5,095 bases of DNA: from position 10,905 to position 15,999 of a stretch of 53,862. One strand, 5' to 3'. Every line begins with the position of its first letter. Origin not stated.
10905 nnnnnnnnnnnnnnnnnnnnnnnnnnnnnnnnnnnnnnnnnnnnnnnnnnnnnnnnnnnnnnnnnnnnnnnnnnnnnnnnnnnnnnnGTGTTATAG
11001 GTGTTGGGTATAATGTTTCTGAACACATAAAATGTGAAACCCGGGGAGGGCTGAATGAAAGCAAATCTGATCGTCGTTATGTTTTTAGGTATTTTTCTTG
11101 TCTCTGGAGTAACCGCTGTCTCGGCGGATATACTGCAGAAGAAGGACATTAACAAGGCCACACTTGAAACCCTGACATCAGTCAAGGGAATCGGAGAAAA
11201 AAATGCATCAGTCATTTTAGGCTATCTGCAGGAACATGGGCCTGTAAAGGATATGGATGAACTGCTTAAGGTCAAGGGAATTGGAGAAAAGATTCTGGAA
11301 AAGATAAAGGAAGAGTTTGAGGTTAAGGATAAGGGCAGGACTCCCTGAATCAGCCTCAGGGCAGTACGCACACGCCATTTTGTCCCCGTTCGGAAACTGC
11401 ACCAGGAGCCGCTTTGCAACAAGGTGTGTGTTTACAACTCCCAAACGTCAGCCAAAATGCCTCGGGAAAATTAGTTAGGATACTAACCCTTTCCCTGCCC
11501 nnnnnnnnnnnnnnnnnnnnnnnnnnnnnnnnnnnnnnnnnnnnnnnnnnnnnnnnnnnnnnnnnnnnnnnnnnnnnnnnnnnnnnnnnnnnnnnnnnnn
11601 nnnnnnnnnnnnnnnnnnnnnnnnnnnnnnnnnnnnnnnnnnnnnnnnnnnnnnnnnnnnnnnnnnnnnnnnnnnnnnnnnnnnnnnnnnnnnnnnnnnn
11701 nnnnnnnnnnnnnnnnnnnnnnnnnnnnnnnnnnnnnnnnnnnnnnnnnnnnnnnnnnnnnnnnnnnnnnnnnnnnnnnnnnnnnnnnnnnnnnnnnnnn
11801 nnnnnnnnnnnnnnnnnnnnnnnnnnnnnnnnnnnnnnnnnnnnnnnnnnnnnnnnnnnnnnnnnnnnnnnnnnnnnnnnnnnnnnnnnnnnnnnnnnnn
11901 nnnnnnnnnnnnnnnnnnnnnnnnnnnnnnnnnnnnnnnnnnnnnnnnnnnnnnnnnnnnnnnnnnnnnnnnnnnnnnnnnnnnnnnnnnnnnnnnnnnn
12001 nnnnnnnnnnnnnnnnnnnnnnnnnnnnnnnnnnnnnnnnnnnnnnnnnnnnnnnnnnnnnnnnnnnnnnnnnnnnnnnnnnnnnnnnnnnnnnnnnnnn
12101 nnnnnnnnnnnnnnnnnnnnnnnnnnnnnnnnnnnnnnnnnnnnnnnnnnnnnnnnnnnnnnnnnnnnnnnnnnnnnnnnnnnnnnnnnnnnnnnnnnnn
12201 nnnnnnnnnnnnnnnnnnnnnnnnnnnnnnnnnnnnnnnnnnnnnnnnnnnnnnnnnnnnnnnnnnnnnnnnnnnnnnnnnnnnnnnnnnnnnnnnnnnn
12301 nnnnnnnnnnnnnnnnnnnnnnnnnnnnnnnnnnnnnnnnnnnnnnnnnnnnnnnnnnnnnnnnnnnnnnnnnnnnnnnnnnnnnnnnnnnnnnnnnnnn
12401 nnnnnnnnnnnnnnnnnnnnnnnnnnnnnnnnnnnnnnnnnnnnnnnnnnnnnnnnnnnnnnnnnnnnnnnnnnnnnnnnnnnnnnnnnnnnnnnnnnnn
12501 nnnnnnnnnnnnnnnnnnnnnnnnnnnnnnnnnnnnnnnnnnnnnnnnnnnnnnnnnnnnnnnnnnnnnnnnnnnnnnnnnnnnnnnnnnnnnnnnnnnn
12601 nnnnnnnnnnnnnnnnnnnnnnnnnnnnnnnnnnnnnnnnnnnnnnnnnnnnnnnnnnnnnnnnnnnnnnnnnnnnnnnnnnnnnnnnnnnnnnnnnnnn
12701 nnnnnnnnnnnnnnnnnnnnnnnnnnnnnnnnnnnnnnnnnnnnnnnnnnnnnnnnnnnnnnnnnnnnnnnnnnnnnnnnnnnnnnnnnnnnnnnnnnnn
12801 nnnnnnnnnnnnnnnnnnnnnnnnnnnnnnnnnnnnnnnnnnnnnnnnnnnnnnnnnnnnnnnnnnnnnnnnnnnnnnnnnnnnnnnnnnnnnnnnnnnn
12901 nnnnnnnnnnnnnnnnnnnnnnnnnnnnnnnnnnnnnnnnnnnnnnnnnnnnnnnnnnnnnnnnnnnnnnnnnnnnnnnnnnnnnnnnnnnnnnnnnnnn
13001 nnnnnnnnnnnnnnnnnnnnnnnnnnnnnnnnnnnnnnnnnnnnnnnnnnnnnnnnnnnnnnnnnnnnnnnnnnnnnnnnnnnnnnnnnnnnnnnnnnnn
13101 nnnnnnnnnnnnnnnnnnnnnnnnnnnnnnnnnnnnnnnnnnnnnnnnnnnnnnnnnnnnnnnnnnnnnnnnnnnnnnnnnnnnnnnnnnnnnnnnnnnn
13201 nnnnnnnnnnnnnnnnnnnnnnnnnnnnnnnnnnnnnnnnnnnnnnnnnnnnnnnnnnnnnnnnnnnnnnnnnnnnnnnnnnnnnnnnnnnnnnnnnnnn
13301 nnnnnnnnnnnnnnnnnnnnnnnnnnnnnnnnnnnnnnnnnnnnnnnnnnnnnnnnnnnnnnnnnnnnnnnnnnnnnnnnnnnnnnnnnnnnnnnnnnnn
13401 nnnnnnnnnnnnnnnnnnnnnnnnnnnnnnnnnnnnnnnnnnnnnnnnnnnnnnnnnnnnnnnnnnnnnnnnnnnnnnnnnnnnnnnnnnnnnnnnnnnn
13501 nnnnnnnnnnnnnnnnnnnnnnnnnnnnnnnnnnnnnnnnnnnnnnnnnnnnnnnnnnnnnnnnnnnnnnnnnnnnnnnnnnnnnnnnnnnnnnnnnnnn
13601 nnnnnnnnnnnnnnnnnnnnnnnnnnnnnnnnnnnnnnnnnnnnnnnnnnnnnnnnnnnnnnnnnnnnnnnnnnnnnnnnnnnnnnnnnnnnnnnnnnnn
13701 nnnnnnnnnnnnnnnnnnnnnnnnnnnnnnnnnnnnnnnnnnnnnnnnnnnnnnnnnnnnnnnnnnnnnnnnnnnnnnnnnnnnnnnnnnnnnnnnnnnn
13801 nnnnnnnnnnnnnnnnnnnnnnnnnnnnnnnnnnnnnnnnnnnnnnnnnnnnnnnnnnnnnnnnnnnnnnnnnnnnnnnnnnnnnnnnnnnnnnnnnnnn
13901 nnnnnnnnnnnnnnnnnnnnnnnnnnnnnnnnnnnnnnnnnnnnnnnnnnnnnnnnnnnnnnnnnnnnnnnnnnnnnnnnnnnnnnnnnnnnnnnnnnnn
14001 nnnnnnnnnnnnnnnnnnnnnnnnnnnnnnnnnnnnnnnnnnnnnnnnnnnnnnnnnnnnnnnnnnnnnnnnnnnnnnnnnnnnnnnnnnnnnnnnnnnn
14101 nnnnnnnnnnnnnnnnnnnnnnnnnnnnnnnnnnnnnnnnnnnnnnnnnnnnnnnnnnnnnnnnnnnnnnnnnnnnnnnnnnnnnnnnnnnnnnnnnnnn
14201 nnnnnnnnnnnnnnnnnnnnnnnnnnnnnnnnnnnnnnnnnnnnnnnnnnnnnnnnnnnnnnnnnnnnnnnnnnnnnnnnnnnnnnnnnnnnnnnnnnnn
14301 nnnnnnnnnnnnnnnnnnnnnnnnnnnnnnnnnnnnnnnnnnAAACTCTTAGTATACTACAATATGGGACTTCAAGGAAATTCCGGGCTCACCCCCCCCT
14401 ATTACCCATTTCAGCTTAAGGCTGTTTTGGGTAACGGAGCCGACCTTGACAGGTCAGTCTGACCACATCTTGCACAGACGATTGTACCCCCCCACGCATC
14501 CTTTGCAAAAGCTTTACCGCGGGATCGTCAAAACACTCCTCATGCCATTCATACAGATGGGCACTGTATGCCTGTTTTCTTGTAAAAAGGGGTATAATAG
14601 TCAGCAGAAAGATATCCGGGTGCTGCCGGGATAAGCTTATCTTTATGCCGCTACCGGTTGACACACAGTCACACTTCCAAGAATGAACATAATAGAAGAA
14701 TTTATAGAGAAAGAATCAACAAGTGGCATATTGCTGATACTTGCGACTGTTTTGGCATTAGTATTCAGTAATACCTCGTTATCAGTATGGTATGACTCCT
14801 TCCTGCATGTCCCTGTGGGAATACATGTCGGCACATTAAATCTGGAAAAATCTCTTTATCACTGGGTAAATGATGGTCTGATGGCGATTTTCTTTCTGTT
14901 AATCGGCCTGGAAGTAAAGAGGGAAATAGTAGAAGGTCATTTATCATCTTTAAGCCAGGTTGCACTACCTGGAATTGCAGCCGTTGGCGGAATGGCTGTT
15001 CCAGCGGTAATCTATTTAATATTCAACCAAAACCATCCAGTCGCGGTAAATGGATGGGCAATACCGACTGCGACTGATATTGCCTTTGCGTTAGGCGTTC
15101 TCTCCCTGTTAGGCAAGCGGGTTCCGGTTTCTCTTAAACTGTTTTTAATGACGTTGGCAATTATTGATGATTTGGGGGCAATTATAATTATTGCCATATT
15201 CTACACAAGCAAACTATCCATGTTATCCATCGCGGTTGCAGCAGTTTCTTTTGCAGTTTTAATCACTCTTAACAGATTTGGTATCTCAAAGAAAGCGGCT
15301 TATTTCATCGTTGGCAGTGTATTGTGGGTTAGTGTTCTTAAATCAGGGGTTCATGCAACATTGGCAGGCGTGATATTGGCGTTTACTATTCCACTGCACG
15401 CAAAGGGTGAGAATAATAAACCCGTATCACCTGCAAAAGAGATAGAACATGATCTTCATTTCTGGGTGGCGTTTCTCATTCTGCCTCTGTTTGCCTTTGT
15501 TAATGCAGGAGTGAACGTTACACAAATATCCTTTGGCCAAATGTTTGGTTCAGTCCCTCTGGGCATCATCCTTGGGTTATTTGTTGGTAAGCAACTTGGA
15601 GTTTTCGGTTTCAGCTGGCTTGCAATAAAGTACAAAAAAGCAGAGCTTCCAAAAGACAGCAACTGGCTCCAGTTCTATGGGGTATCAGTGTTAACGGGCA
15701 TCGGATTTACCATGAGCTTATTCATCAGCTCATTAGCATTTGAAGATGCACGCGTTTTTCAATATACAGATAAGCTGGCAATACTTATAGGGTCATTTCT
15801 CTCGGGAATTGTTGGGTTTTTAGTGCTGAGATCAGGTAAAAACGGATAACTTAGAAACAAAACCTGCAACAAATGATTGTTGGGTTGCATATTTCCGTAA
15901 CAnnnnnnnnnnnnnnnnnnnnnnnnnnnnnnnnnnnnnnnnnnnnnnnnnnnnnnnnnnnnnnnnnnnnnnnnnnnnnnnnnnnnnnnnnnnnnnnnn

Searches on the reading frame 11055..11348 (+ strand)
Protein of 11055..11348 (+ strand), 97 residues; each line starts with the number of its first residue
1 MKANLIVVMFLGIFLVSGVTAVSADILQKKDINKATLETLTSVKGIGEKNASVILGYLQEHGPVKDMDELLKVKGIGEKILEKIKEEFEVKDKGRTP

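Call 24: search_protein_families(library=pfam, proteins=[window:11055-11348:+], max_evalue=0.00001)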
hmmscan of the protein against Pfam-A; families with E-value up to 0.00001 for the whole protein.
window:11055-11348:+ (97 aa): 4 families
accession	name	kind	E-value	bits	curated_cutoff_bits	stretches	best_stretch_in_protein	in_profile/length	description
PF12836.13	HHH_3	-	3e-16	59.7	27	1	31-88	7-64/65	Helix-hairpin-helix motif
PF00633.29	HHH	-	4.7e-12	45.5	24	0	30-57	3-30/30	Helix-hairpin-helix motif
PF14520.12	HHH_5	-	9.3e-09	36.1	27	0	22-52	19-49/57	Helix-hairpin-helix domain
PF12826.13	HHH_2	-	2.3e-08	34.5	27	0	31-60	28-57/64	Helix-hairpin-helix motif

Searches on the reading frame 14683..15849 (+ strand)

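Call 25: search_protein_families(library=pfam, proteins=[window:14683-15849:+], max_evalue=0.00001)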
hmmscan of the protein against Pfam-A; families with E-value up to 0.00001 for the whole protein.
window:14683-15849:+ (388 aa): 1 family
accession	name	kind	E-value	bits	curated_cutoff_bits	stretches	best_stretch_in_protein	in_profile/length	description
PF06965.17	Na_H_antiport_1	-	4e-153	510.2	23.5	1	6-382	2-374/374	Na+/H+ antiporter 1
